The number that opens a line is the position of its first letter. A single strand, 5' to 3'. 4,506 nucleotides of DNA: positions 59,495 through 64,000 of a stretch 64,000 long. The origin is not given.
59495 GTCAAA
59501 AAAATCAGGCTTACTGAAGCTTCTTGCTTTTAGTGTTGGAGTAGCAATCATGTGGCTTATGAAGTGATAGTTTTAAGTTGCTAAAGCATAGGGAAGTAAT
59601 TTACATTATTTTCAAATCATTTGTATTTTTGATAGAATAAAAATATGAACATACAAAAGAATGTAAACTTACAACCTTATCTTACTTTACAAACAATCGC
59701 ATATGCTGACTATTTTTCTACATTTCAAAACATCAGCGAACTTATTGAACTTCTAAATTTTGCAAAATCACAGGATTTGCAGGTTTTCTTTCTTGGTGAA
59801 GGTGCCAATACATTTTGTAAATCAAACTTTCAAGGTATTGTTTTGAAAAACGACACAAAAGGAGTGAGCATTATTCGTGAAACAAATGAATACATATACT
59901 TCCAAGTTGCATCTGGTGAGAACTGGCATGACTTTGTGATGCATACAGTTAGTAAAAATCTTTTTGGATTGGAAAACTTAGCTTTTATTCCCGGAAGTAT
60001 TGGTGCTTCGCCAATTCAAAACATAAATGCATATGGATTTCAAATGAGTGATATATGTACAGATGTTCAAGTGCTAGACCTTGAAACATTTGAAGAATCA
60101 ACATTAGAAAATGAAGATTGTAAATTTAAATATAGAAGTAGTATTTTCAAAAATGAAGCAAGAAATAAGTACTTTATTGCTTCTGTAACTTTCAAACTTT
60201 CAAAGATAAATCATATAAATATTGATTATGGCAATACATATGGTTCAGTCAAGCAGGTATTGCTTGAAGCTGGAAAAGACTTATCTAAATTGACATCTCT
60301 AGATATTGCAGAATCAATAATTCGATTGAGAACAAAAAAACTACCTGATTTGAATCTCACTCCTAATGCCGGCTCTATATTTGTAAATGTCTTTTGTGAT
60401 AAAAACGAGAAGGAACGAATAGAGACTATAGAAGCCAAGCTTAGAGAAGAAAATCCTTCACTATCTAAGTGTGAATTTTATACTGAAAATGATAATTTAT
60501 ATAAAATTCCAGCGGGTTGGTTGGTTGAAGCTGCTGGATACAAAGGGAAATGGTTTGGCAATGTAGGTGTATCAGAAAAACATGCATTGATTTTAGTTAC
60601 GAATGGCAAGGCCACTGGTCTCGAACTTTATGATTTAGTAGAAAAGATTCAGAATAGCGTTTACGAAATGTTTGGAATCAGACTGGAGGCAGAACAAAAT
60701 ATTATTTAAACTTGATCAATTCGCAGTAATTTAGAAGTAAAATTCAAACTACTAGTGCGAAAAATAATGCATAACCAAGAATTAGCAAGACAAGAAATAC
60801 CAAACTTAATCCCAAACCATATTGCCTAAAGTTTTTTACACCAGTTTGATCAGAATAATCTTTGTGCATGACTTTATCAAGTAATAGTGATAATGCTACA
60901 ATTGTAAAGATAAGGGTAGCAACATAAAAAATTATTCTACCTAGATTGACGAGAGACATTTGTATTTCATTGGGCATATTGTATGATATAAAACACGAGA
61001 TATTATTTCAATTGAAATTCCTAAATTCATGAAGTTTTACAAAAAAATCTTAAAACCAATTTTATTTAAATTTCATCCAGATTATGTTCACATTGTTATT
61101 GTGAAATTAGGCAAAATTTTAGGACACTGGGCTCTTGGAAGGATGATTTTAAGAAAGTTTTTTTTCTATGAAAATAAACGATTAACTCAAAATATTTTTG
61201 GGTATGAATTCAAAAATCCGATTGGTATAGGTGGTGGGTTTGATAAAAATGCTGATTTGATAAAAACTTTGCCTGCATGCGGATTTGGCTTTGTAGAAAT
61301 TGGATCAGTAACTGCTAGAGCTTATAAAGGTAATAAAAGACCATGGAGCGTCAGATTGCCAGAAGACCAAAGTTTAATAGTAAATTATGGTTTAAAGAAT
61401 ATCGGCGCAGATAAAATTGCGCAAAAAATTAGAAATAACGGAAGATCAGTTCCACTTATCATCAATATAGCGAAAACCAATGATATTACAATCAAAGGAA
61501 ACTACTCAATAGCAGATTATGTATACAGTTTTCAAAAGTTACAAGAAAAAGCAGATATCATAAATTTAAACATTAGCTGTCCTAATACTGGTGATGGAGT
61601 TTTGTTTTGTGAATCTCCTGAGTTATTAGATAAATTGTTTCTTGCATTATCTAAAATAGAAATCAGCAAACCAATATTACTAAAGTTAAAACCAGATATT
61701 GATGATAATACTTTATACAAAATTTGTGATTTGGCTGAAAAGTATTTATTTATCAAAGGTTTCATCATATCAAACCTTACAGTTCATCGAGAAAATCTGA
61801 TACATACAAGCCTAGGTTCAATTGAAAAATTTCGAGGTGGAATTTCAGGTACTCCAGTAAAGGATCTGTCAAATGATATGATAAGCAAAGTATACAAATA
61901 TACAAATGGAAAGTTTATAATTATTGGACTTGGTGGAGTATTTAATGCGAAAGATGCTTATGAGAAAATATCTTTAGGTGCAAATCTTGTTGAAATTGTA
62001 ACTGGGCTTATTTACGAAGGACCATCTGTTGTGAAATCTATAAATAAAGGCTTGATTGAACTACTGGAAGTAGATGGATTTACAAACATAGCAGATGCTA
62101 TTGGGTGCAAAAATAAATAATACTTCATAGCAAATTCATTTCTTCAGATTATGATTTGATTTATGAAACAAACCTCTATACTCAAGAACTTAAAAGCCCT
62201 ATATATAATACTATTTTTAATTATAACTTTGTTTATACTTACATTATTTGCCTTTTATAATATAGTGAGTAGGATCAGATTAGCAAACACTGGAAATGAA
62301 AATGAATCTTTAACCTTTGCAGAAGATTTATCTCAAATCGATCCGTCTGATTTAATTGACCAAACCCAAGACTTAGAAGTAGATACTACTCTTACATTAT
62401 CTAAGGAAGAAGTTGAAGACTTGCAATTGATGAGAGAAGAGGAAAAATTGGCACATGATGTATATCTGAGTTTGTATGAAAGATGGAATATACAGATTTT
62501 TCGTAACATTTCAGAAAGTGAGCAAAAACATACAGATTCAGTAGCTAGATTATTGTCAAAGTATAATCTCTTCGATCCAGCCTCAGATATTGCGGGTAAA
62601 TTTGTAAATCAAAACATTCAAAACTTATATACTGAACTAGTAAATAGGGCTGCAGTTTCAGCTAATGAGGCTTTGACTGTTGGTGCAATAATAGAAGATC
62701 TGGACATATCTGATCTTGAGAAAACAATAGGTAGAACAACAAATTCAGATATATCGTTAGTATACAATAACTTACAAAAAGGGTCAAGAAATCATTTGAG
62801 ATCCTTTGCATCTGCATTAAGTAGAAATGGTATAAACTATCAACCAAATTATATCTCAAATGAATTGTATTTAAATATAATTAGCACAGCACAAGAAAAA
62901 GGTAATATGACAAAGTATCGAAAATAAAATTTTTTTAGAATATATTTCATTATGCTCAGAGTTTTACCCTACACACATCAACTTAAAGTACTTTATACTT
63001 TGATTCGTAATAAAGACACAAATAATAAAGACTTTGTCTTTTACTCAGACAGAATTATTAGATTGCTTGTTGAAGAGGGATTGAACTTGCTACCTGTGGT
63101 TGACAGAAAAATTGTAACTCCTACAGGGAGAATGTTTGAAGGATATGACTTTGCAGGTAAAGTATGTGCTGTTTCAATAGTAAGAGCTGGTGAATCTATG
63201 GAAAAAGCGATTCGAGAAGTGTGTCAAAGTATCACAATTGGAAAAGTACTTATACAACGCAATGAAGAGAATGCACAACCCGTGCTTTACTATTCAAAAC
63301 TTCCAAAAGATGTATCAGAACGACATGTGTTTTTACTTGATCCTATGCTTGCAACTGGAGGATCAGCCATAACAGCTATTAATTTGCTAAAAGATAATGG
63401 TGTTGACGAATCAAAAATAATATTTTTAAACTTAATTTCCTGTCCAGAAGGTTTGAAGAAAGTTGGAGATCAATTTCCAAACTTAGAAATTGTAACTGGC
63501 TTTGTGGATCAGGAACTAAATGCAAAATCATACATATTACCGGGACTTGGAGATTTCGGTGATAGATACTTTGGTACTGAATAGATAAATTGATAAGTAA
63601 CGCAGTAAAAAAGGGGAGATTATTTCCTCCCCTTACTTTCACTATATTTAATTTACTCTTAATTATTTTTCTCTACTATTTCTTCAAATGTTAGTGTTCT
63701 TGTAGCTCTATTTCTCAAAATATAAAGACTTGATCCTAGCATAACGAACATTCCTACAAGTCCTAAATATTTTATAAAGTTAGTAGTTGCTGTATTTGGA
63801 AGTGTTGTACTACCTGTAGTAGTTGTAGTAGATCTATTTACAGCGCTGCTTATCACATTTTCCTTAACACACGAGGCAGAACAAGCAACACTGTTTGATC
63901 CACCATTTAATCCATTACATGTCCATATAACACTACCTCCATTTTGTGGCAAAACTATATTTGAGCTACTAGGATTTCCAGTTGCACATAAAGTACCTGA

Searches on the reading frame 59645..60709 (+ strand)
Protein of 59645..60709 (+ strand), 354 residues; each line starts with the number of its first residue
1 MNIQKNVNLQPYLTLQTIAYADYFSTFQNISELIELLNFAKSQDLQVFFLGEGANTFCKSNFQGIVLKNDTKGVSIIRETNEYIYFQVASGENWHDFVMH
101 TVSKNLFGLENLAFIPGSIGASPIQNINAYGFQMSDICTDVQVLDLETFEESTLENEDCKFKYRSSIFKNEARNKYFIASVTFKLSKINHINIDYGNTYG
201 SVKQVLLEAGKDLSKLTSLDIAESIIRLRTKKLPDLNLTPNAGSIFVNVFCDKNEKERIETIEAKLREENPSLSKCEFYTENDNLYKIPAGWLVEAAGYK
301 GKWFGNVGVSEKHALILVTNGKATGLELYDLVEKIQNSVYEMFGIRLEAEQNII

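Call 66: search_protein_families(library=pfam, proteins=[window:59645-60709:+], max_evalue=0.00001)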
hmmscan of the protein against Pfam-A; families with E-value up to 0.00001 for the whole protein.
window:59645-60709:+ (354 aa): 2 families
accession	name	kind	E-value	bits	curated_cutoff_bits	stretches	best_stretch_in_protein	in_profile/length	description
PF02873.21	MurB_C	-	1.4e-22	80.1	27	1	221-354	2-99/99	UDP-N-acetylenolpyruvoylglucosamine reductase, C-terminal domain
PF01565.28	FAD_binding_4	-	1.6e-16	60.7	26.4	1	25-145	5-130/139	FAD binding domain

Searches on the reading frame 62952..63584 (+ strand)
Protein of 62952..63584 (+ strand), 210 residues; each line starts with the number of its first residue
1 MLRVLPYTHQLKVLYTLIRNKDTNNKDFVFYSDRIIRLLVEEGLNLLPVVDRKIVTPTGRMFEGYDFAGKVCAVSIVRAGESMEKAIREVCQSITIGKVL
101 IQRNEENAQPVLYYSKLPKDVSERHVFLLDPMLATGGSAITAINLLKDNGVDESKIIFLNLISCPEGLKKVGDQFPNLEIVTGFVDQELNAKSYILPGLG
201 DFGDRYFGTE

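Call 53: find_encoding_contigs(protein=window:62952-63584:+, flank=10000, max_places=4)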
Protein window:62952-63584:+ (210 aa): no gene with exactly this product is on record in the collection.

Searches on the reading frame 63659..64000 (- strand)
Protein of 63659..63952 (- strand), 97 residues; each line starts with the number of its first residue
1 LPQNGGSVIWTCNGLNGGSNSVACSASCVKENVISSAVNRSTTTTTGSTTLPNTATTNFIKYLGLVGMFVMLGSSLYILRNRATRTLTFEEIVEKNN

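Call 4: search_protein_families(library=pfam, proteins=[window:63659-63952:-], max_evalue=1)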
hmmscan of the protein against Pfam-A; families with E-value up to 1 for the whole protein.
window:63659-63952:- (97 aa): 2 families
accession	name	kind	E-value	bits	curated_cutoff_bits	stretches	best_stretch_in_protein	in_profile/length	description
PF00746.26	Gram_pos_anchor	-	0.00071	19.9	20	1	45-82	3-39/43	LPXTG cell wall anchor motif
PF11921.14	DUF3439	-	0.024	15.1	27.1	1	18-59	27-67/122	Domain of unknown function (DUF3439)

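Call 5: search_protein_families(library=ncbifam, proteins=[window:63659-63952:-], max_evalue=1)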
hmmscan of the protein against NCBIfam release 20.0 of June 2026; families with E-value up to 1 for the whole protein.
window:63659-63952:- (97 aa): 3 families
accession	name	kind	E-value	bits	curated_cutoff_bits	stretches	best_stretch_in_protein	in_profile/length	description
NF053819.1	EF0750_LPXTG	subfamily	0.014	15.8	47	1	36-82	58-103/105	EF2685/EF0750 family sortase-dependent surface protein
TIGR01167.1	LPXTG_anchor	domain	0.02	15.5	15.9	1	50-82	1-31/34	LPXTG cell wall anchor domain-containing protein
NF058670.1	sorting_LPXTATN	domain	0.1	12.9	32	1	51-82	1-31/32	LPxTATN C-terminal sorting signal domain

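Call 63: find_homologous_proteins(query=A4, max_evalue=0.01)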
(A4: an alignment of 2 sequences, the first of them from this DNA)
Query A4 (2 sequences): 187 candidates shared short words with the query, none scored E <= 0.01.
